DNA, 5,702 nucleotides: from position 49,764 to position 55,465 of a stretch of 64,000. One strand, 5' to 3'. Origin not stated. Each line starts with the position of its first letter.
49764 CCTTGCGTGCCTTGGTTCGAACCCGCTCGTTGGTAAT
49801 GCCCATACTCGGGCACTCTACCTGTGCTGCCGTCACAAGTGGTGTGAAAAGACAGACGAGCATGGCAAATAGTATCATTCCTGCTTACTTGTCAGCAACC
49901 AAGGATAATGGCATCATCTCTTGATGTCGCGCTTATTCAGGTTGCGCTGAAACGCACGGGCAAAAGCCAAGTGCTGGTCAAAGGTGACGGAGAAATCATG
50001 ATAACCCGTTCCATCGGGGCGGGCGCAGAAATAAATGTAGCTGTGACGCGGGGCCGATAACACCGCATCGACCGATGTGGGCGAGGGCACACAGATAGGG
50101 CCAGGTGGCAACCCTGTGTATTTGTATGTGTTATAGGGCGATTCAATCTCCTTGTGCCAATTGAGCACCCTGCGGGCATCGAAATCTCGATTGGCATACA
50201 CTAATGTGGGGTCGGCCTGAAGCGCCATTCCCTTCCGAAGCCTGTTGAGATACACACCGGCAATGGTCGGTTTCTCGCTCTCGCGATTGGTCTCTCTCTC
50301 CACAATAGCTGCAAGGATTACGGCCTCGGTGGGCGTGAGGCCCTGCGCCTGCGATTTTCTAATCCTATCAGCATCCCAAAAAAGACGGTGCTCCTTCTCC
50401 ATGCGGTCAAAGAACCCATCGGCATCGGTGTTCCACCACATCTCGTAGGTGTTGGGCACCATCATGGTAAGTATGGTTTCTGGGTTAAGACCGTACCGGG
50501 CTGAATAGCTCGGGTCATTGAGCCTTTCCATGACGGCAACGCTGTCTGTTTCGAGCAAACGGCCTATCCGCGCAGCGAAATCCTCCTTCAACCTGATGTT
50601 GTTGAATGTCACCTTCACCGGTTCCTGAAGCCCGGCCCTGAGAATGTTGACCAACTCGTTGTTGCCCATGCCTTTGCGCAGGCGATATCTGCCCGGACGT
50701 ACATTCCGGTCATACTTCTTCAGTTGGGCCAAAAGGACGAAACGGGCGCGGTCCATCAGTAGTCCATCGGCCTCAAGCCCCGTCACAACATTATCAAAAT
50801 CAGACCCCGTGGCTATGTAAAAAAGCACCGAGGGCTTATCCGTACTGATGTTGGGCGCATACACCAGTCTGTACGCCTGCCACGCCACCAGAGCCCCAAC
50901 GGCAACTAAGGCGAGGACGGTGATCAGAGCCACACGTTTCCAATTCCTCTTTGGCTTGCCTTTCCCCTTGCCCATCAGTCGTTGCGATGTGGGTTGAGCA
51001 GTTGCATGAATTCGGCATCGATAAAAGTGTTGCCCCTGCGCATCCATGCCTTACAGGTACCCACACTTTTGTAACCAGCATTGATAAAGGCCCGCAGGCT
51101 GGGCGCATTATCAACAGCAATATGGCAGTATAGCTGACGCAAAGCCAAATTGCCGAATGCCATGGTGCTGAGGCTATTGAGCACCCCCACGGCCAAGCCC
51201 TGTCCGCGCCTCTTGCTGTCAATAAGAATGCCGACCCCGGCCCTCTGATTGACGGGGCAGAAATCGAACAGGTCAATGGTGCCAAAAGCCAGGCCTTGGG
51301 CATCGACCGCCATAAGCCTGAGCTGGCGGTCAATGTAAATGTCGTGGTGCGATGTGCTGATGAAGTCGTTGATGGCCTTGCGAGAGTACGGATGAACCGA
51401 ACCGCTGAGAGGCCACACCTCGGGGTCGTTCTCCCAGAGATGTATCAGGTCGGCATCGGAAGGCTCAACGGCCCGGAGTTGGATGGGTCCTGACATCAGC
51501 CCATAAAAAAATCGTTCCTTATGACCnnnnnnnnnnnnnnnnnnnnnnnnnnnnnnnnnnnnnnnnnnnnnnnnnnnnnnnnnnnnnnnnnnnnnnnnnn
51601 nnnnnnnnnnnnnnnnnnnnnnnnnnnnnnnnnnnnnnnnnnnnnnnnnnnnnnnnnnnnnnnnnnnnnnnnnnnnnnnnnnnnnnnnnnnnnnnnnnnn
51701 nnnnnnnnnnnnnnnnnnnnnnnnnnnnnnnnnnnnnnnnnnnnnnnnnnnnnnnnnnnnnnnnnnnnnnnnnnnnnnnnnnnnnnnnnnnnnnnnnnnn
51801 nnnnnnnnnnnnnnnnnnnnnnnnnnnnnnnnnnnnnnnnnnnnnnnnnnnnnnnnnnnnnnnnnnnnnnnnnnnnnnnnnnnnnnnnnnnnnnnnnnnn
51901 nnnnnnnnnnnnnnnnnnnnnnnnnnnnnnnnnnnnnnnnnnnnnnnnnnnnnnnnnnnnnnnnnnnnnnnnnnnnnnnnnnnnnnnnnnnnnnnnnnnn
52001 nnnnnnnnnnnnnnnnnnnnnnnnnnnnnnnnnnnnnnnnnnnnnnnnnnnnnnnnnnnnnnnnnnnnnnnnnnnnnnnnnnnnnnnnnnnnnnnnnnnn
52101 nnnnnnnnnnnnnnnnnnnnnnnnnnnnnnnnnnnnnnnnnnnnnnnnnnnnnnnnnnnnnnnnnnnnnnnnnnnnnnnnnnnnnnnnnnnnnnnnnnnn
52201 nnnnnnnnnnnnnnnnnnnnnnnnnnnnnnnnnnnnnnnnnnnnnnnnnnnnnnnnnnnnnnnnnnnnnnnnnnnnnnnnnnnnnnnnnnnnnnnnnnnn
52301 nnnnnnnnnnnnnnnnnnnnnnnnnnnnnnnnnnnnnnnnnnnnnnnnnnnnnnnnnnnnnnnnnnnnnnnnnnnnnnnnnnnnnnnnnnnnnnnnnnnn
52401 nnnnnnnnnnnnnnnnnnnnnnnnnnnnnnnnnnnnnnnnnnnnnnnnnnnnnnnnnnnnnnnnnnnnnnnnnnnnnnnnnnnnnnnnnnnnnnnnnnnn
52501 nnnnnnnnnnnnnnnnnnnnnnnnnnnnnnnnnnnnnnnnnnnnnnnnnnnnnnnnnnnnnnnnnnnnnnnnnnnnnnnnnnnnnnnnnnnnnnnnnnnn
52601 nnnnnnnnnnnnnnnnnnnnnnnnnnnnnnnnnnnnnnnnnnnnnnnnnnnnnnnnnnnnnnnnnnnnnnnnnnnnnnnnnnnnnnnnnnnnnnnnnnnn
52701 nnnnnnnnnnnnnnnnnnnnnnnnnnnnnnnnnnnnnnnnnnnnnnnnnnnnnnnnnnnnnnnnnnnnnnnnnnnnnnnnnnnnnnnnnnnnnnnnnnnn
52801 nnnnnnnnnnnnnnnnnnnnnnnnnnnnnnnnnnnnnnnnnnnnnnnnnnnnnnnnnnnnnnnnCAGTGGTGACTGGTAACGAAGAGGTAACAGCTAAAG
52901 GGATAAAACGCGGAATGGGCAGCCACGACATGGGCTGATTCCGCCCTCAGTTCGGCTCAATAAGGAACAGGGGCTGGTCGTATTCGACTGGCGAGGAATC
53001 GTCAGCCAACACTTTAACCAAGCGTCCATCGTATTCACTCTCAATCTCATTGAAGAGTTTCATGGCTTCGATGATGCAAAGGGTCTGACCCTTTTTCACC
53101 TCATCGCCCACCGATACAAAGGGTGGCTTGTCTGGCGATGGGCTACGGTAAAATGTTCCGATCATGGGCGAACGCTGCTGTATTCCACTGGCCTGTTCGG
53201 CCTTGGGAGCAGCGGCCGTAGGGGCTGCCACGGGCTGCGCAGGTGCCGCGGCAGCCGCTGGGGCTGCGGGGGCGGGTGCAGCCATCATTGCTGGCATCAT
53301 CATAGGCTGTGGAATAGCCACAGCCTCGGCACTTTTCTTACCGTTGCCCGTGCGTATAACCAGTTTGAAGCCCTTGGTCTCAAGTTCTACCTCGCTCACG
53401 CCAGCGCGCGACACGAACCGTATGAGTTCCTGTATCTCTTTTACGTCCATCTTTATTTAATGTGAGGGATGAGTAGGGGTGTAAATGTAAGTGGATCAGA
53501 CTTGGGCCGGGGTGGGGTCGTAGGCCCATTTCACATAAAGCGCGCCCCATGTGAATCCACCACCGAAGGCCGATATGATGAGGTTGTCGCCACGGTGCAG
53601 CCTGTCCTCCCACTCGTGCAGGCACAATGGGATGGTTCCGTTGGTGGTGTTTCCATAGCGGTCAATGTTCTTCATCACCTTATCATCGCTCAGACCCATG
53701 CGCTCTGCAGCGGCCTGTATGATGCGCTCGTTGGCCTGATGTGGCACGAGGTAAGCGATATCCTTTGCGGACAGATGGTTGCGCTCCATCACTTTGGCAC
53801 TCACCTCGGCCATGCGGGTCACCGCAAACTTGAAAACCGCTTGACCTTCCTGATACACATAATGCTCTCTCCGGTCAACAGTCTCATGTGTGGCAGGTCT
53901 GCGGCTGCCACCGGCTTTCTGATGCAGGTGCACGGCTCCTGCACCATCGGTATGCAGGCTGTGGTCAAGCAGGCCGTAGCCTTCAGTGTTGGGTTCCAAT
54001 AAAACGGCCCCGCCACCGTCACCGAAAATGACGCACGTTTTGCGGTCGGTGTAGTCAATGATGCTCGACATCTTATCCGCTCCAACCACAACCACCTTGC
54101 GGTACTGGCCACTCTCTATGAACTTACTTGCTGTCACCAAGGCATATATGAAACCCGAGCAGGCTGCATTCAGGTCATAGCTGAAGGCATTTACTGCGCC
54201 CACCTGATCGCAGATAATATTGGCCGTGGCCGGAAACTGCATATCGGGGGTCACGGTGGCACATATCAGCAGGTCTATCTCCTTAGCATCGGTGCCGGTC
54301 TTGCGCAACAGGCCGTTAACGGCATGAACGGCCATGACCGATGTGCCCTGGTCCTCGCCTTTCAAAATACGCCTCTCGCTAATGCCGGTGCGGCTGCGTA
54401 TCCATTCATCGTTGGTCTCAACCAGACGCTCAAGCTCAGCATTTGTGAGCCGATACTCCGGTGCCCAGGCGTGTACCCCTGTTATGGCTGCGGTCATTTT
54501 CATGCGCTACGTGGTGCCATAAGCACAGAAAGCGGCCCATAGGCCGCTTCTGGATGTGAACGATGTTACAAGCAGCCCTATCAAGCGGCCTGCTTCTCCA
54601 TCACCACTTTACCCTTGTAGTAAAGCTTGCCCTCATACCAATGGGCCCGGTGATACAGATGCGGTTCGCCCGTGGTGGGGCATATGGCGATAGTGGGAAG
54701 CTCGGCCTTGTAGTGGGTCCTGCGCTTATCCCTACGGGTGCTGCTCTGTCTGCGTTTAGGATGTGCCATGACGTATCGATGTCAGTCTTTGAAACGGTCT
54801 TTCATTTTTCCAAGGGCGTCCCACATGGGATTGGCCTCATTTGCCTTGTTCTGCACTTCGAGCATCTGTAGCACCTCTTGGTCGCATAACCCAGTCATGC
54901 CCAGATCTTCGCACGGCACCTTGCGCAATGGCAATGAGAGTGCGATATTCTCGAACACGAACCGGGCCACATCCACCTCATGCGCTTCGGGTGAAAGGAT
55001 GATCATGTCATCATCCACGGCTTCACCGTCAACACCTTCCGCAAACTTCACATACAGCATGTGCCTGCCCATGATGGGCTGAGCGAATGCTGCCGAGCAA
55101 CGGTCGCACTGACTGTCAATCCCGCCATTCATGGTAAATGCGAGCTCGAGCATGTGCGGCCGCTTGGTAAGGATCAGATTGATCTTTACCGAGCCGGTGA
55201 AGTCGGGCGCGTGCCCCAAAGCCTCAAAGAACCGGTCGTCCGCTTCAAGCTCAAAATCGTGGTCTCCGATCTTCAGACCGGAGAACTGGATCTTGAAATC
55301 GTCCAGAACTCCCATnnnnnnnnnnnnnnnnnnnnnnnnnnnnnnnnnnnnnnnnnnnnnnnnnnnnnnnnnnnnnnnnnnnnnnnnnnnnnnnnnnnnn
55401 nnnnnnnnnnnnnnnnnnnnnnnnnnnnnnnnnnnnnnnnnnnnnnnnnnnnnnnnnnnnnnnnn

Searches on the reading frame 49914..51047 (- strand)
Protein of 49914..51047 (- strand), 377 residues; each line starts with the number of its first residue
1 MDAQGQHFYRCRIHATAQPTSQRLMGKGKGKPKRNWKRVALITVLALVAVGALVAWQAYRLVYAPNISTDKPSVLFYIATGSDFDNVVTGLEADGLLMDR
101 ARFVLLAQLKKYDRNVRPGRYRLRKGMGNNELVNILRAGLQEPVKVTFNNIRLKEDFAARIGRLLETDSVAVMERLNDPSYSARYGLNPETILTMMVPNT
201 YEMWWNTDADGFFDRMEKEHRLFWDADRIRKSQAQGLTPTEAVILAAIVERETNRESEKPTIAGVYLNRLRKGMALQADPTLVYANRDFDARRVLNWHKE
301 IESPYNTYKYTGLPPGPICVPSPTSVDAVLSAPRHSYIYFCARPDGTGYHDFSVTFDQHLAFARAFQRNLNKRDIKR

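Call 12: search_protein_families(library=pfam, proteins=[window:49914-51047:-], max_evalue=0.001)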
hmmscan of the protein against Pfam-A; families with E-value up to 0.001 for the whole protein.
window:49914-51047:- (377 aa): 1 family
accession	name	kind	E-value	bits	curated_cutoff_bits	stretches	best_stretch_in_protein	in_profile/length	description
PF02618.21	YceG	-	1.3e-74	251.6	32.4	1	76-363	1-273/275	YceG-like family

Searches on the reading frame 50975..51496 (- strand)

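Call 13: search_protein_families(library=pfam, proteins=[window:50975-51496:-], max_evalue=0.001)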
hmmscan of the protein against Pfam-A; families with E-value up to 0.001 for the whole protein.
window:50975-51496:- (173 aa): 3 families
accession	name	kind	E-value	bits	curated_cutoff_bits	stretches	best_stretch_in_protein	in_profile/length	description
PF13302.13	Acetyltransf_3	-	5.1e-15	56.8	25.4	1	6-143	3-138/138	Acetyltransferase (GNAT) domain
PF13420.13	Acetyltransf_4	-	8.7e-07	29.5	24.3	1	7-160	1-152/155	Acetyltransferase (GNAT) domain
PF13523.12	Acetyltransf_8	-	8.8e-06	25.8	27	0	86-148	80-143/145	Acetyltransferase (GNAT) domain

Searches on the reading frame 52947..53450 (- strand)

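Call 13: search_protein_families(library=pfam, proteins=[window:52947-53450:-], max_evalue=0.001)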
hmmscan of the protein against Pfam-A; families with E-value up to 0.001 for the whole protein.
window:52947-53450:- (167 aa): 1 family
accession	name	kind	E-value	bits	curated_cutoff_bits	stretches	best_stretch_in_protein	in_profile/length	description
PF00364.28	Biotin_lipoyl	-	2.3e-21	75.8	22.1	1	93-164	4-73/73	Biotin-requiring enzyme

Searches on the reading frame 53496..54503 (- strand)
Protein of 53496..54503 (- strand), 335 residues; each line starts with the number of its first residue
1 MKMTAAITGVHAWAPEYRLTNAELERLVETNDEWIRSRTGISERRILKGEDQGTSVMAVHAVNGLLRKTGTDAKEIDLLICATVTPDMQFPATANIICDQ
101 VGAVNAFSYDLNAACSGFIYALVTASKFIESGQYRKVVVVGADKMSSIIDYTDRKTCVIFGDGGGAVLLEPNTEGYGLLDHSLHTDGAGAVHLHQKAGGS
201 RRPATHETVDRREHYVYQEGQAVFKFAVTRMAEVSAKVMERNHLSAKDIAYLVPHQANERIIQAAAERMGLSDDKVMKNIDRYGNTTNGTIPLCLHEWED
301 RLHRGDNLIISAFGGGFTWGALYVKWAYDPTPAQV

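Call 13: search_protein_families(library=pfam, proteins=[window:53496-54503:-], max_evalue=0.001)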
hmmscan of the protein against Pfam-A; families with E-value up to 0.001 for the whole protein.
window:53496-54503:- (335 aa): 4 families
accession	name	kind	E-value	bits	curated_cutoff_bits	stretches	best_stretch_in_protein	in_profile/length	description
PF08545.16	ACP_syn_III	-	1.3e-32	111.9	24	1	109-187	1-80/80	3-Oxoacyl-[acyl-carrier-protein (ACP)] synthase III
PF08541.16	ACP_syn_III_C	-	7.9e-31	106.5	26.6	1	239-326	1-90/90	3-Oxoacyl-[acyl-carrier-protein (ACP)] synthase III C terminal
PF00108.29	Thiolase_N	-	1.2e-08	35.1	26.4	1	51-149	20-119/260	Thiolase, N-terminal domain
PF08392.18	FAE1_CUT1_RppA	-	0.00072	19.4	27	0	51-170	80-204/290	FAE1/Type III polyketide synthase-like protein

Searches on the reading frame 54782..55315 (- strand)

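Call 13: search_protein_families(library=pfam, proteins=[window:54782-55315:-], max_evalue=0.001)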
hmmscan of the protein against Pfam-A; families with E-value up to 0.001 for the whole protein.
window:54782-55315:- (177 aa): 1 family
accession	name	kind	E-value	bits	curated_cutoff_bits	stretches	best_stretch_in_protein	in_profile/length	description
PF02620.22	YceD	-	8.1e-13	48.9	33.2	1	59-172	2-119/119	Large ribosomal RNA subunit accumulation protein YceD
